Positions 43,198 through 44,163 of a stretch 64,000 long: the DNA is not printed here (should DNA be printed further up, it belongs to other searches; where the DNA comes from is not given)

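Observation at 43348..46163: Complete CBASS type II-short operon: patatin effector, CD-NTase, E2-like protein with SEC-C zinc motif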

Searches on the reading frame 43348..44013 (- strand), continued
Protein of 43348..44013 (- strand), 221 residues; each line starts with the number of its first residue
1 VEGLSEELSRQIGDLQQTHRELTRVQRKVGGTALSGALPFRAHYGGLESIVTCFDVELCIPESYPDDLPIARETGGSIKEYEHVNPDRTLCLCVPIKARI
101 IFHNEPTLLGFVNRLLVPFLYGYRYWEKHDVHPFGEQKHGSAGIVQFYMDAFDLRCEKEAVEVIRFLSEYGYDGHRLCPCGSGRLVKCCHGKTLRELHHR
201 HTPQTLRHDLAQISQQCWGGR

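Call 44: get_annotated_region(hit=H1, flank=5000)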
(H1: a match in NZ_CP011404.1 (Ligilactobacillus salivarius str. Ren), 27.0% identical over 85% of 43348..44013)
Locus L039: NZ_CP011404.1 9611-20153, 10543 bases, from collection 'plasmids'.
description: Ligilactobacillus salivarius str. Ren plasmid pR1, complete sequence
organism: Ligilactobacillus salivarius str. Ren (NCBI taxid 1194971)
taxonomy: Bacteria; Bacillota; Bacilli; Lactobacillales; Lactobacillaceae; Ligilactobacillus; Ligilactobacillus salivarius; Ligilactobacillus salivarius str. Ren
host: -; source: Homo sapiens,human feces; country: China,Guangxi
typing (MOB-suite, as given by PLSDB): non-mobilizable; replicon rep_cluster_1685
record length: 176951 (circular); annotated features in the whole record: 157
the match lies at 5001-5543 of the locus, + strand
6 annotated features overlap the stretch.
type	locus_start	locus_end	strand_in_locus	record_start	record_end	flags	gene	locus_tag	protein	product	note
CDS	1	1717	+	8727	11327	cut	pglZ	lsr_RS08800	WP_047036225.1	BREX-1 system phosphatase PglZ type A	-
CDS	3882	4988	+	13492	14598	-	-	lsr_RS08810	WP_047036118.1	nucleotidyltransferase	-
CDS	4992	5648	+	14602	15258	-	-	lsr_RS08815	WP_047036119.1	hypothetical protein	-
CDS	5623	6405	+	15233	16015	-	-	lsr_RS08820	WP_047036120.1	hypothetical protein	-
CDS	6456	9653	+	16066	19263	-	-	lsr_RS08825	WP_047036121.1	hypothetical protein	-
CDS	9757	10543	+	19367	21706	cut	-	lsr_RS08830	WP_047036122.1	hypothetical protein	-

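Call 45: get_annotated_region(hit=H5, flank=5000)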
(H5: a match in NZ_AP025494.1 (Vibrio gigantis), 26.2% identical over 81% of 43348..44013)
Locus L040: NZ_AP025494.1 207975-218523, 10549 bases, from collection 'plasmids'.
description: Vibrio gigantis strain LMG 22741 plasmid p1, complete sequence
organism: Vibrio gigantis (NCBI taxid 296199)
taxonomy: Bacteria; Pseudomonadota; Gammaproteobacteria; Vibrionales; Vibrionaceae; Vibrio; Vibrio gigantis
host: -; source: -; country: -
typing (MOB-suite, as given by PLSDB): non-mobilizable
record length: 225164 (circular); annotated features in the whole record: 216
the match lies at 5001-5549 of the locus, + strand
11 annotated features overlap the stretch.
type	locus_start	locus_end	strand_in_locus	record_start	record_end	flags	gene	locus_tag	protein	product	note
CDS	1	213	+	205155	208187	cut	-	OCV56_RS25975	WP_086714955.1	type I restriction endonuclease subunit R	-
CDS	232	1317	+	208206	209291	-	-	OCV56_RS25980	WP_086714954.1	ATP-binding protein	-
CDS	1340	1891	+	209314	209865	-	-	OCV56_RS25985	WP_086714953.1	helix-turn-helix domain-containing protein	-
CDS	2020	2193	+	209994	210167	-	-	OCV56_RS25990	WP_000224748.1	hypothetical protein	-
CDS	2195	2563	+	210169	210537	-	-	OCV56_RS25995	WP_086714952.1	metal-dependent hydrolase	-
CDS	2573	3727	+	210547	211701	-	-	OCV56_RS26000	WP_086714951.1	SAVED domain-containing protein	-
CDS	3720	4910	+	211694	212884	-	-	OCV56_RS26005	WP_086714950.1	nucleotidyltransferase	-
CDS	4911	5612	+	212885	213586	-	-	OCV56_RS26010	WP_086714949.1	hypothetical protein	-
CDS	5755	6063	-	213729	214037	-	-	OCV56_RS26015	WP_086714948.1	hypothetical protein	-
CDS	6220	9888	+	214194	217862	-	-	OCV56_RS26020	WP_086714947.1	hypothetical protein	-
CDS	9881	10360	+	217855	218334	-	-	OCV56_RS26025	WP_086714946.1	hypothetical protein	-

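Call 51: search_protein_representatives(alignment_id=A1)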
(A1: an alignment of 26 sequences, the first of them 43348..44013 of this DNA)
Query: 26 sequences, 243 profile positions. Proteins with E-value up to 0.001 (for the whole library): 2298; up to 1e-10: 1631; up to 1e-30: 402. The best 150 are listed.
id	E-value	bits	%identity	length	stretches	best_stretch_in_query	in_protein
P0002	1.0e-99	349.4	-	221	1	1-218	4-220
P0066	5.3e-99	347.1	-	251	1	1-242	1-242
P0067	3.0e-93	328.2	-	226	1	3-221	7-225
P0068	1.0e-92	326.5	-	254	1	1-242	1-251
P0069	1.1e-80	287.1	-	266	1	1-240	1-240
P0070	6.3e-77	274.8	-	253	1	1-240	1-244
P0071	9.5e-77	274.2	-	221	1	1-217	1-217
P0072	1.6e-72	260.4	-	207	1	1-167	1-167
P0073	2.3e-72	259.8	-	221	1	3-216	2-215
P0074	5.1e-67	242.3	-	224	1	5-215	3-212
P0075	5.5e-65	235.7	-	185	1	36-177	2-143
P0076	6.9e-65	235.4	-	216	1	5-215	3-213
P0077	1.4e-64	234.4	-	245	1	3-241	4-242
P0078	5.7e-64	232.4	-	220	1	4-213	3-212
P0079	2.1e-63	230.5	-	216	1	6-212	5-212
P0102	5.9e-51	189.8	-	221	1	28-214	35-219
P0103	8.8e-51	189.2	-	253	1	7-237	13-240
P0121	1.1e-48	182.4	-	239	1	5-224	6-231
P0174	2.9e-44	167.9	-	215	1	11-209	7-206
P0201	1.3e-42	162.4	-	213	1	4-210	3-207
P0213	4.3e-42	160.7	-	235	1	3-219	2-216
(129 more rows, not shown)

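Call 54: search_solved_structures(query=A2, max_evalue=10, show_alignments=0)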
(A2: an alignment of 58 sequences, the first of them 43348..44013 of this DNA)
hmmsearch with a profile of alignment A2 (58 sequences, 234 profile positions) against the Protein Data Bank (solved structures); distinct sequences matched with E-value up to 10: 170 (the best 60 are shown).
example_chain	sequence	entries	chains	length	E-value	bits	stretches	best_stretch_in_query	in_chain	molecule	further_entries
2h2y_A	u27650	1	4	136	3.8e-06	29.7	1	47-92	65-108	Ubiquitin-conjugating enzyme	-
2fo3_A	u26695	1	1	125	1.7e-05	27.6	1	47-91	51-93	Ubiquitin-conjugating enzyme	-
2a7l_A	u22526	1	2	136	2e-05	27.4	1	3-94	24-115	Hypothetical ubiquitin-conjugating enzyme LOC55284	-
2mt6_A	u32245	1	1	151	2.5e-05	27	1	3-94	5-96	Ubiquitin-conjugating enzyme E2 W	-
1ozb_I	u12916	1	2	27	2.7e-05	26.9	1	172-193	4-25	Preprotein translocase secA subunit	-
1tm6_A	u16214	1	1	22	8.8e-05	25.3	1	172-190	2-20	Preprotein translocase secA subunit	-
1sx0_A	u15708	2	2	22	0.00012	24.8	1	171-190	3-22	SecA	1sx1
8iej_R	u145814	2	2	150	0.00081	22.1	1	49-92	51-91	Ubiquitin-conjugating enzyme E2 A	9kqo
6cyo_A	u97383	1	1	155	0.00085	22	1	49-92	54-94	Ubiquitin-conjugating enzyme E2 A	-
6cyr_A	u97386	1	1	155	0.00088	22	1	49-92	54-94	Ubiquitin-conjugating enzyme E2 A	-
5v0r_A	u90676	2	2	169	0.0014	21.3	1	51-92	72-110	Ubiquitin-conjugating enzyme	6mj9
1z3d_A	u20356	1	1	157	0.0019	20.9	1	49-92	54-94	Ubiquitin-conjugating enzyme E2 1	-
2aak_A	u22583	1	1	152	0.002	20.8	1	50-94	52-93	UBIQUITIN CONJUGATING ENZYME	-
1q34_A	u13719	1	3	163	0.002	20.8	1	49-92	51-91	Ubiquitin-conjugating enzyme E2-21.5 kDa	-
1jas_A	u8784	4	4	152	0.0023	20.6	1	49-92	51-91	UBIQUITIN-CONJUGATING ENZYME E2-17 KDA | UBIQUITIN-CONJUGATING ENZYME E2 B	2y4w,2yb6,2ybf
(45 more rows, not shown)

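Call 68: search_protein_families(library=pfam, proteins=[L020:6934-8034:+, L020:3616-4191:-, L020:4196-4588:-, L035:3635-4771:+, L035:6680-7252:+, L039:5623-6405:+, L032:6704-7912:+, L040:2573-3727:+], max_evalue=0.01)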
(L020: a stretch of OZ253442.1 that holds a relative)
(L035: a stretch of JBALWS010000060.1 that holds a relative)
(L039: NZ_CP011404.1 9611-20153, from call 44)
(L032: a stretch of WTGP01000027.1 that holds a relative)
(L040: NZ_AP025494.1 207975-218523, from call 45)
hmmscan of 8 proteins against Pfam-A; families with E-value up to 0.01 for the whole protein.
L020:6934-8034:+ (366 aa): 2 families
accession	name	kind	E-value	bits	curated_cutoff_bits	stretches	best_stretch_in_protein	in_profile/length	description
PF18145.6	SAVED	-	8.2e-40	137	26.2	1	165-351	5-189/190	SMODS-associated and fused to various effectors sensor domain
PF18303.6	Saf_2TM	-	1.9e-29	102.9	29.5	1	3-153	2-150/152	SAVED-fused 2TM effector domain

L020:3616-4191:- (191 aa): 1 family
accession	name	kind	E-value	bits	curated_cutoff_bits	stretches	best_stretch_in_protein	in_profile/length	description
PF06114.19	Peptidase_M78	-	6.8e-20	71.5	22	1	68-173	26-122/123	IrrE N-terminal-like domain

L020:4196-4588:- (130 aa): 3 families
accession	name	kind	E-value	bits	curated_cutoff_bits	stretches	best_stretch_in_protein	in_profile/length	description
PF01381.28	HTH_3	-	3.3e-09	37.1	23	1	43-80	15-53/55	Helix-turn-helix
PF13560.12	HTH_31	-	3.3e-06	27.8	27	1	27-81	2-60/64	Helix-turn-helix domain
PF13443.12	HTH_26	-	2e-05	25.2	22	1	44-86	17-61/63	Cro/C1-type HTH DNA-binding domain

L035:3635-4771:+ (378 aa): 2 families
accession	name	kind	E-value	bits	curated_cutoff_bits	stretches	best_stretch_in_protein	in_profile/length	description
PF18145.6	SAVED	-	5.7e-54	183.2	26.2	1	187-378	1-190/190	SMODS-associated and fused to various effectors sensor domain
PF13391.12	HNH_2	-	0.008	16.4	21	0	46-91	10-60/66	HNH endonuclease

L035:6680-7252:+ (190 aa): 0 families

L039:5623-6405:+ (260 aa): 0 families

L032:6704-7912:+ (402 aa): 2 families
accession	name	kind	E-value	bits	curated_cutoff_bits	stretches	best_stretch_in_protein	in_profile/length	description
PF18145.6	SAVED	-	7.5e-42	143.6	26.2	1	206-384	13-190/190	SMODS-associated and fused to various effectors sensor domain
PF18303.6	Saf_2TM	-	7.3e-28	97.8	29.5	1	37-187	3-152/152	SAVED-fused 2TM effector domain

L040:2573-3727:+ (384 aa): 2 families
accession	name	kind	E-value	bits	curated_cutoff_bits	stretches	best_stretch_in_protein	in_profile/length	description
PF18145.6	SAVED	-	1.1e-41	143.1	26.2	1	189-378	3-190/190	SMODS-associated and fused to various effectors sensor domain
PF13391.12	HNH_2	-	2.3e-06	27.8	21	1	25-92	1-60/66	HNH endonuclease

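Call 69: search_protein_families(library=padloc, proteins=[L020:6934-8034:+, L020:3616-4191:-, L020:4196-4588:-, L035:3635-4771:+, L035:6680-7252:+, L039:5623-6405:+, L032:6704-7912:+, L040:4911-5612:+, L039:4992-5648:+, L038:4815-5477:+], max_evalue=0.001)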
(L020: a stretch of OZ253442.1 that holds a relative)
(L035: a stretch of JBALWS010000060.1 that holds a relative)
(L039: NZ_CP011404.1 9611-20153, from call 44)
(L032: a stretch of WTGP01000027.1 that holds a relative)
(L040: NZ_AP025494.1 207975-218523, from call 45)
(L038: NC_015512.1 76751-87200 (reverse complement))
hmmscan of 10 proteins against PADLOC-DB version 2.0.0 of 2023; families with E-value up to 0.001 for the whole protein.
L020:6934-8034:+ (366 aa): 26 families (the best 25 are shown)
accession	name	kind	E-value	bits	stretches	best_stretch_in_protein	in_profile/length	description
PDLC00707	Effector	-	1.5e-133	443.6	1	4-364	4-364/370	2TM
PDLC02001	SAVED2--SAVED_TM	-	4.9e-128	425.3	1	5-363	4-351/353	-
PDLC00689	Effector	-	9.8e-32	108.4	1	7-363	7-358/360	2TM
PDLC02003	SAVED2--SAVED_TM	-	2.1e-19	68.2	1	174-352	159-338/348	-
PDLC00676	Effector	-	2.8e-19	67.8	1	174-352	158-343/354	2TM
PDLC00754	Effector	-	7e-14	49.2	1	174-351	80-264/598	Peptidase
PDLC00713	Effector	-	2.1e-13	48.1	1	35-350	34-347/355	2TM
PDLC01997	SAVED1--SAVED_HNH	-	4.5e-13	47.4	1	183-339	203-357/368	-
PDLC00747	Effector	-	1.8e-12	45.1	1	178-348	198-369/373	Endonuclease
PDLC00739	Effector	-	1.9e-12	45.2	1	183-340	208-364/378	Endonuclease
PDLC00688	Effector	-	2.3e-12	44.9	1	21-350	20-357/372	2TM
PDLC00663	Effector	-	1.1e-10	39.4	1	174-350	129-306/317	1TM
PDLC00749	Effector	-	1.8e-10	38.4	1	183-340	223-384/395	Endonuclease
PDLC01998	SAVED1--SAVED_HNH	-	6.9e-09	33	1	188-339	321-477/506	-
PDLC02002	SAVED2--SAVED_TM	-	1e-08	32.6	1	172-350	161-347/355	-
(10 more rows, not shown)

L020:3616-4191:- (191 aa): 15 families
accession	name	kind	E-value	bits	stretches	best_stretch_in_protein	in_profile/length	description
PDLC04141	capP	-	1.1e-15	55.8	1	55-167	32-144/242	capP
PDLC03954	RmrA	-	5.1e-12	43.4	1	63-183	180-297/380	-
PDLC03949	RmrA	-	2.7e-11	40.9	1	68-181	167-270/363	-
PDLC03953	RmrA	-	6.7e-11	40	1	71-187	189-294/373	-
PDLC03952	RmrA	-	1.5e-09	35.2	1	68-180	197-306/395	-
PDLC04776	PDC-M69B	-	2.9e-09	35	1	60-146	52-135/272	-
PDLC03945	RmrA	-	8.3e-09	33.1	1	62-183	181-300/394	-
PDLC03944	RmrA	-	1.1e-07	29.2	1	78-145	186-248/384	-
PDLC03947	RmrA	-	3.7e-07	27.3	1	73-180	190-294/383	-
PDLC03948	RmrA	-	3.9e-07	27.3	1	76-188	192-301/397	-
PDLC03950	RmrA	-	1.1e-06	26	1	69-181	175-283/369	-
PDLC03943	RmrA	-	3.6e-06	24.3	1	78-156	179-245/370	-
PDLC03946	RmrA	-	5.8e-06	23.3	1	73-177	173-268/357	-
PDLC03955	RmrA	-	2.6e-05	21.6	1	68-182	191-296/371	-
PDLC03951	RmrA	-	0.00021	18.4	1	80-184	195-293/400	-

L020:4196-4588:- (130 aa): 3 families
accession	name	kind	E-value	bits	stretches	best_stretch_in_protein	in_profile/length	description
PDLC02926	HTH_VI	-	2.3e-05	22.6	1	44-93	21-70/92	-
PDLC03951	RmrA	-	6.6e-05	20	1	36-108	18-90/400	-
PDLC03946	RmrA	-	0.00095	16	0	39-108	17-85/357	-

L035:3635-4771:+ (378 aa): 29 families (the best 25 are shown)
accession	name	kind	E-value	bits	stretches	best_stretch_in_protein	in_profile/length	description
PDLC00739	Effector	-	2.6e-152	505.5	1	5-377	3-374/378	Endonuclease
PDLC01997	SAVED1--SAVED_HNH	-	2.1e-138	459.8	1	7-377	3-366/368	-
PDLC00746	Effector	-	3.3e-107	356.9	1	2-376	9-385/389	Endonuclease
PDLC00749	Effector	-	3.1e-74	248.3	1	5-366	11-383/395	Endonuclease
PDLC00740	Effector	-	6.3e-57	191.1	1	10-367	16-371/391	Endonuclease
PDLC01998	SAVED1--SAVED_HNH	-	1.5e-50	170.5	1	8-377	112-488/506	-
PDLC00751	Effector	-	1.5e-48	164.1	1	9-378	130-511/530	Endonuclease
PDLC00743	Effector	-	2.6e-48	163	1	14-372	7-378/384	Endonuclease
PDLC00747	Effector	-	8.9e-47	158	1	5-353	7-347/373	Endonuclease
PDLC01999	SAVED1--SAVED_HNH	-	8.1e-40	135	1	9-364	15-365/387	-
PDLC00742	Effector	-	2.5e-39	133.4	1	8-364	119-495/527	Endonuclease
PDLC00738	Effector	-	4e-27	93.1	1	9-351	146-493/529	Endonuclease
PDLC02000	Effector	-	1.8e-26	91.1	1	10-351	146-488/524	SAVED1--SAVED_HNH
PDLC00754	Effector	-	1.3e-22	78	1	141-350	17-236/598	Peptidase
PDLC04772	PDC-M68A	-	1.7e-22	78.6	1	9-115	4-109/253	-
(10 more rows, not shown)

L035:6680-7252:+ (190 aa): 1 family
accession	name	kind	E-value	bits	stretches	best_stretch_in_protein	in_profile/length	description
PDLC00403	SduA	-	6.3e-06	23.6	0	23-75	17-70/360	DUF4263 domain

L039:5623-6405:+ (260 aa): 2 families
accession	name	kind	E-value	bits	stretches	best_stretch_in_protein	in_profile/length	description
PDLC00719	Effector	-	5.1e-26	89.6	1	43-249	51-254/256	4TM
PDLC00726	Effector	-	3.6e-20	70.5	1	43-251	54-257/258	4TM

L032:6704-7912:+ (402 aa): 30 families (the best 25 are shown)
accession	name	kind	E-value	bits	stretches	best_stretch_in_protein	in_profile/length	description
PDLC00707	Effector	-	3.3e-131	435.9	1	37-399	4-367/370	2TM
PDLC02001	SAVED2--SAVED_TM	-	1.7e-122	407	1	37-395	3-351/353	-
PDLC00689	Effector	-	3.8e-39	132.8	1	39-394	6-357/360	2TM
PDLC02003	SAVED2--SAVED_TM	-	1.3e-21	75.5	1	206-384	159-338/348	-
PDLC00676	Effector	-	1.5e-20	72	1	206-384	158-343/354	2TM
PDLC00754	Effector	-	6.1e-17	59.3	1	207-383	81-264/598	Peptidase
PDLC01997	SAVED1--SAVED_HNH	-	1.3e-14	52.5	1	205-372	195-358/368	-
PDLC00739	Effector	-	2e-13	48.4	1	199-372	194-364/378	Endonuclease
PDLC00747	Effector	-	4.3e-13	47.2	1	208-376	196-365/373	Endonuclease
PDLC00749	Effector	-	1.8e-12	45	1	215-374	223-386/395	Endonuclease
PDLC00688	Effector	-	2.5e-12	44.7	1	51-382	17-357/372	2TM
PDLC00713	Effector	-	1.2e-11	42.3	1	69-371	34-337/355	2TM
PDLC01998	SAVED1--SAVED_HNH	-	1.9e-11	41.4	1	219-375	320-481/506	-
PDLC00663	Effector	-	8.5e-11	39.8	1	206-373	129-300/317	1TM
PDLC00746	Effector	-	5.4e-10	36.9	1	211-372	212-376/389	Endonuclease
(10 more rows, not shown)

L040:4911-5612:+ (233 aa): 7 families
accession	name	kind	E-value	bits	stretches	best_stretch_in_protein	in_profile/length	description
PDLC00859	E2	-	2.3e-99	329.4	1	1-213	1-214/221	E2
PDLC00872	E2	-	3.1e-50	168.6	1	9-209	8-204/216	E2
PDLC00871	E2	-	4e-43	145.8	1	14-216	16-214/241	E2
PDLC00865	E2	-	2.7e-36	123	1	11-205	14-203/219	E2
PDLC00870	E2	-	8e-30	102.5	1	9-204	12-203/223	E2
PDLC00833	E1-E2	-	8.5e-26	88.8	1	9-208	11-207/222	E1-E2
PDLC00861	E2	-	1.1e-24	85.2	1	14-193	18-197/232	E2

L039:4992-5648:+ (218 aa): 9 families
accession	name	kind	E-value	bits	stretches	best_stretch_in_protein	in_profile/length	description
PDLC00865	E2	-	3.2e-68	227.4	1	2-211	5-218/219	E2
PDLC00870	E2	-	3e-39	133.3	1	5-210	8-218/223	E2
PDLC00871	E2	-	1.2e-35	121.4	1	6-207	8-214/241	E2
PDLC00872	E2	-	2.6e-30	103.5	1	5-186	4-192/216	E2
PDLC00859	E2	-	1.3e-23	81.7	1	6-198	6-209/221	E2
PDLC00861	E2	-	3.3e-20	70.6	1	10-183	13-197/232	E2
PDLC00833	E1-E2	-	8.6e-17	59.4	1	4-187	6-197/222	E1-E2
PDLC00846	E1-E2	-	6.1e-06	23.1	1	46-115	31-103/587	E1-E2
PDLC00837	E1-E2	-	5.1e-05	20.2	1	3-90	6-94/593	E1-E2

L038:4815-5477:+ (220 aa): 8 families
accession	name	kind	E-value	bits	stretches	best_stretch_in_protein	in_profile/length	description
PDLC00872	E2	-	8.1e-70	232.6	1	5-216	3-213/216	E2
PDLC00865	E2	-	6.7e-48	161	1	8-212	10-212/219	E2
PDLC00833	E1-E2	-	2.6e-42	142.8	1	9-215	10-216/222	E1-E2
PDLC00871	E2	-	1.5e-36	124.3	1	8-200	9-199/241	E2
PDLC00859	E2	-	6.2e-30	102.4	1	10-194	9-196/221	E2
PDLC00861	E2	-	8.4e-27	92.2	1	26-192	31-197/232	E2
PDLC00870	E2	-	1.4e-24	85.3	1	7-209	9-211/223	E2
PDLC00868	E2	-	1.4e-06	26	1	78-140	69-129/259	E2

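Call 83: get_annotated_region(hit=H7, flank=3500)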
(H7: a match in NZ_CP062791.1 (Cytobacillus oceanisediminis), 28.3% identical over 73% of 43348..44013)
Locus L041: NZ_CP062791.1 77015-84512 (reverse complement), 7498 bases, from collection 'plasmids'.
description: Cytobacillus oceanisediminis strain YPW-V2 plasmid unnamed1, complete sequence
organism: Cytobacillus oceanisediminis (NCBI taxid 665099)
taxonomy: Bacteria; Bacillota; Bacilli; Bacillales; Bacillaceae; Cytobacillus; Cytobacillus oceanisediminis
host: -; source: rhizosphere taken during the low tide period; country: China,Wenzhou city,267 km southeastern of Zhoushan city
typing (MOB-suite, as given by PLSDB): non-mobilizable
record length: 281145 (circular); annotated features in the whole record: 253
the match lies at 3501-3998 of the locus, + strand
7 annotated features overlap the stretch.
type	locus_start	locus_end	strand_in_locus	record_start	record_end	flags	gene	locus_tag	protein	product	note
CDS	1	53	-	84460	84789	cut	-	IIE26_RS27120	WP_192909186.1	hypothetical protein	-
CDS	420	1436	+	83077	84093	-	-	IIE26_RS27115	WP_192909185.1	hypothetical protein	-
CDS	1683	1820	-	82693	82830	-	-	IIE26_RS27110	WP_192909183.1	hypothetical protein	-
CDS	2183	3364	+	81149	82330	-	-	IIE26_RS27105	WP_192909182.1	nucleotidyltransferase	-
CDS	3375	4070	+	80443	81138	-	-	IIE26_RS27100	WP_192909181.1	hypothetical protein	-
CDS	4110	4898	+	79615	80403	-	-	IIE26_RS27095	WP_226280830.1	hypothetical protein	-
CDS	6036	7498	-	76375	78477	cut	-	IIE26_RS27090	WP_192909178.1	helicase-related protein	-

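Call 84: get_annotated_region(hit=H8, flank=3500)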
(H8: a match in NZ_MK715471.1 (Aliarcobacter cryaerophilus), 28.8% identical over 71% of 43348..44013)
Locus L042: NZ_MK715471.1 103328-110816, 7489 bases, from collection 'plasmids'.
description: Aliarcobacter cryaerophilus strain M830MA plasmid pM830MA, complete sequence
organism: Aliarcobacter cryaerophilus (NCBI taxid 28198)
taxonomy: Bacteria; Campylobacterota; Epsilonproteobacteria; Campylobacterales; Arcobacteraceae; Aliarcobacter; Aliarcobacter cryaerophilus
host: -; source: Greenshell mussel; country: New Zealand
typing (MOB-suite, as given by PLSDB): non-mobilizable
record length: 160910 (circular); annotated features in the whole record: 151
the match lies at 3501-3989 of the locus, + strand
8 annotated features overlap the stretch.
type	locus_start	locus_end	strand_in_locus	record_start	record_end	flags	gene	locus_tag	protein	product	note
CDS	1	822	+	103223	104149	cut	-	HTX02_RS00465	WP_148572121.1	hypothetical protein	-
CDS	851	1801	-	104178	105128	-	-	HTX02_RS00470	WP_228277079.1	CBASS cGAMP-activated phospholipase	-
CDS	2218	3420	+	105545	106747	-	-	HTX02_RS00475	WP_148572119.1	nucleotidyltransferase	-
CDS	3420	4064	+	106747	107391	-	-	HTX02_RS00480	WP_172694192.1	hypothetical protein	-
CDS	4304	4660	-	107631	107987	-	-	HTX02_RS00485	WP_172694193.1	type II toxin-antitoxin system RnlB family antitoxin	-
CDS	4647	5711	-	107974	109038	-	-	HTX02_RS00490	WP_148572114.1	type II toxin-antitoxin system RnlA family toxin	-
CDS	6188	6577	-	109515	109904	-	-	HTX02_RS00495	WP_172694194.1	hypothetical protein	-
CDS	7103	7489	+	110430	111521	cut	-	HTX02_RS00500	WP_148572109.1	site-specific integrase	GO:0015074 - DNA integration [Evidence IEA]; GO:0006310 - DNA recombination [Evidence IEA]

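Call 85: get_annotated_region(hit=H10, flank=3500)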
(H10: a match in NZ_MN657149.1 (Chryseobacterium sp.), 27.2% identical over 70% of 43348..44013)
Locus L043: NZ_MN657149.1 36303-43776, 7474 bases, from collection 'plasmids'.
description: Chryseobacterium sp. strain ANT_H2B plasmid pA2BH1, complete sequence
organism: Chryseobacterium sp. (NCBI taxid 1871047)
taxonomy: Bacteria; Bacteroidota; Flavobacteriia; Flavobacteriales; Weeksellaceae; Chryseobacterium; Chryseobacterium sp.
host: -; source: -; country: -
typing (MOB-suite, as given by PLSDB): non-mobilizable
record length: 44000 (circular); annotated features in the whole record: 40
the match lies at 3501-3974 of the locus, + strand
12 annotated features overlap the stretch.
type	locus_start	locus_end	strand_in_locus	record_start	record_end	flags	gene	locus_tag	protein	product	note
CDS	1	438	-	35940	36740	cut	-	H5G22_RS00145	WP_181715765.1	ImmA/IrrE family metallo-endopeptidase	-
CDS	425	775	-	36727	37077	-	-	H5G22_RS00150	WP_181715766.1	hypothetical protein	-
CDS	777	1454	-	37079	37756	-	-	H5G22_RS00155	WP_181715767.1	sigma-70 family RNA polymerase sigma factor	-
CDS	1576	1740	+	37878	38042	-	-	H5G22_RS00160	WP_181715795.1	hypothetical protein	-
CDS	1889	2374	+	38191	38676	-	-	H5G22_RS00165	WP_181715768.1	Pycsar system effector family protein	-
CDS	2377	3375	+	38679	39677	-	-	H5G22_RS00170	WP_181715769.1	adenylate/guanylate cyclase domain-containing protein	-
CDS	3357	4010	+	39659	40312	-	-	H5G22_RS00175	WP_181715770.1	SEC-C metal-binding domain-containing protein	-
CDS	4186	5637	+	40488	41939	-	xseA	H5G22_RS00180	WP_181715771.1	exodeoxyribonuclease VII large subunit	GO:0006308 - DNA catabolic process [Evidence IEA]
CDS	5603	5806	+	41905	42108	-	xseB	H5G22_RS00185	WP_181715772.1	exodeoxyribonuclease VII small subunit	GO:0006308 - DNA catabolic process [Evidence IEA]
CDS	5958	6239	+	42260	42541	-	-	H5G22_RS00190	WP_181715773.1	hypothetical protein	-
CDS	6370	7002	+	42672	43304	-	-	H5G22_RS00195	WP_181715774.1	SOS response-associated peptidase family protein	GO:0006974 - DNA damage response [Evidence IEA]; GO:0018142 - protein-DNA covalent cross-linking [Evidence IEA]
CDS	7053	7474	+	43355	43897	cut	-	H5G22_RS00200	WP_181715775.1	hypothetical protein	-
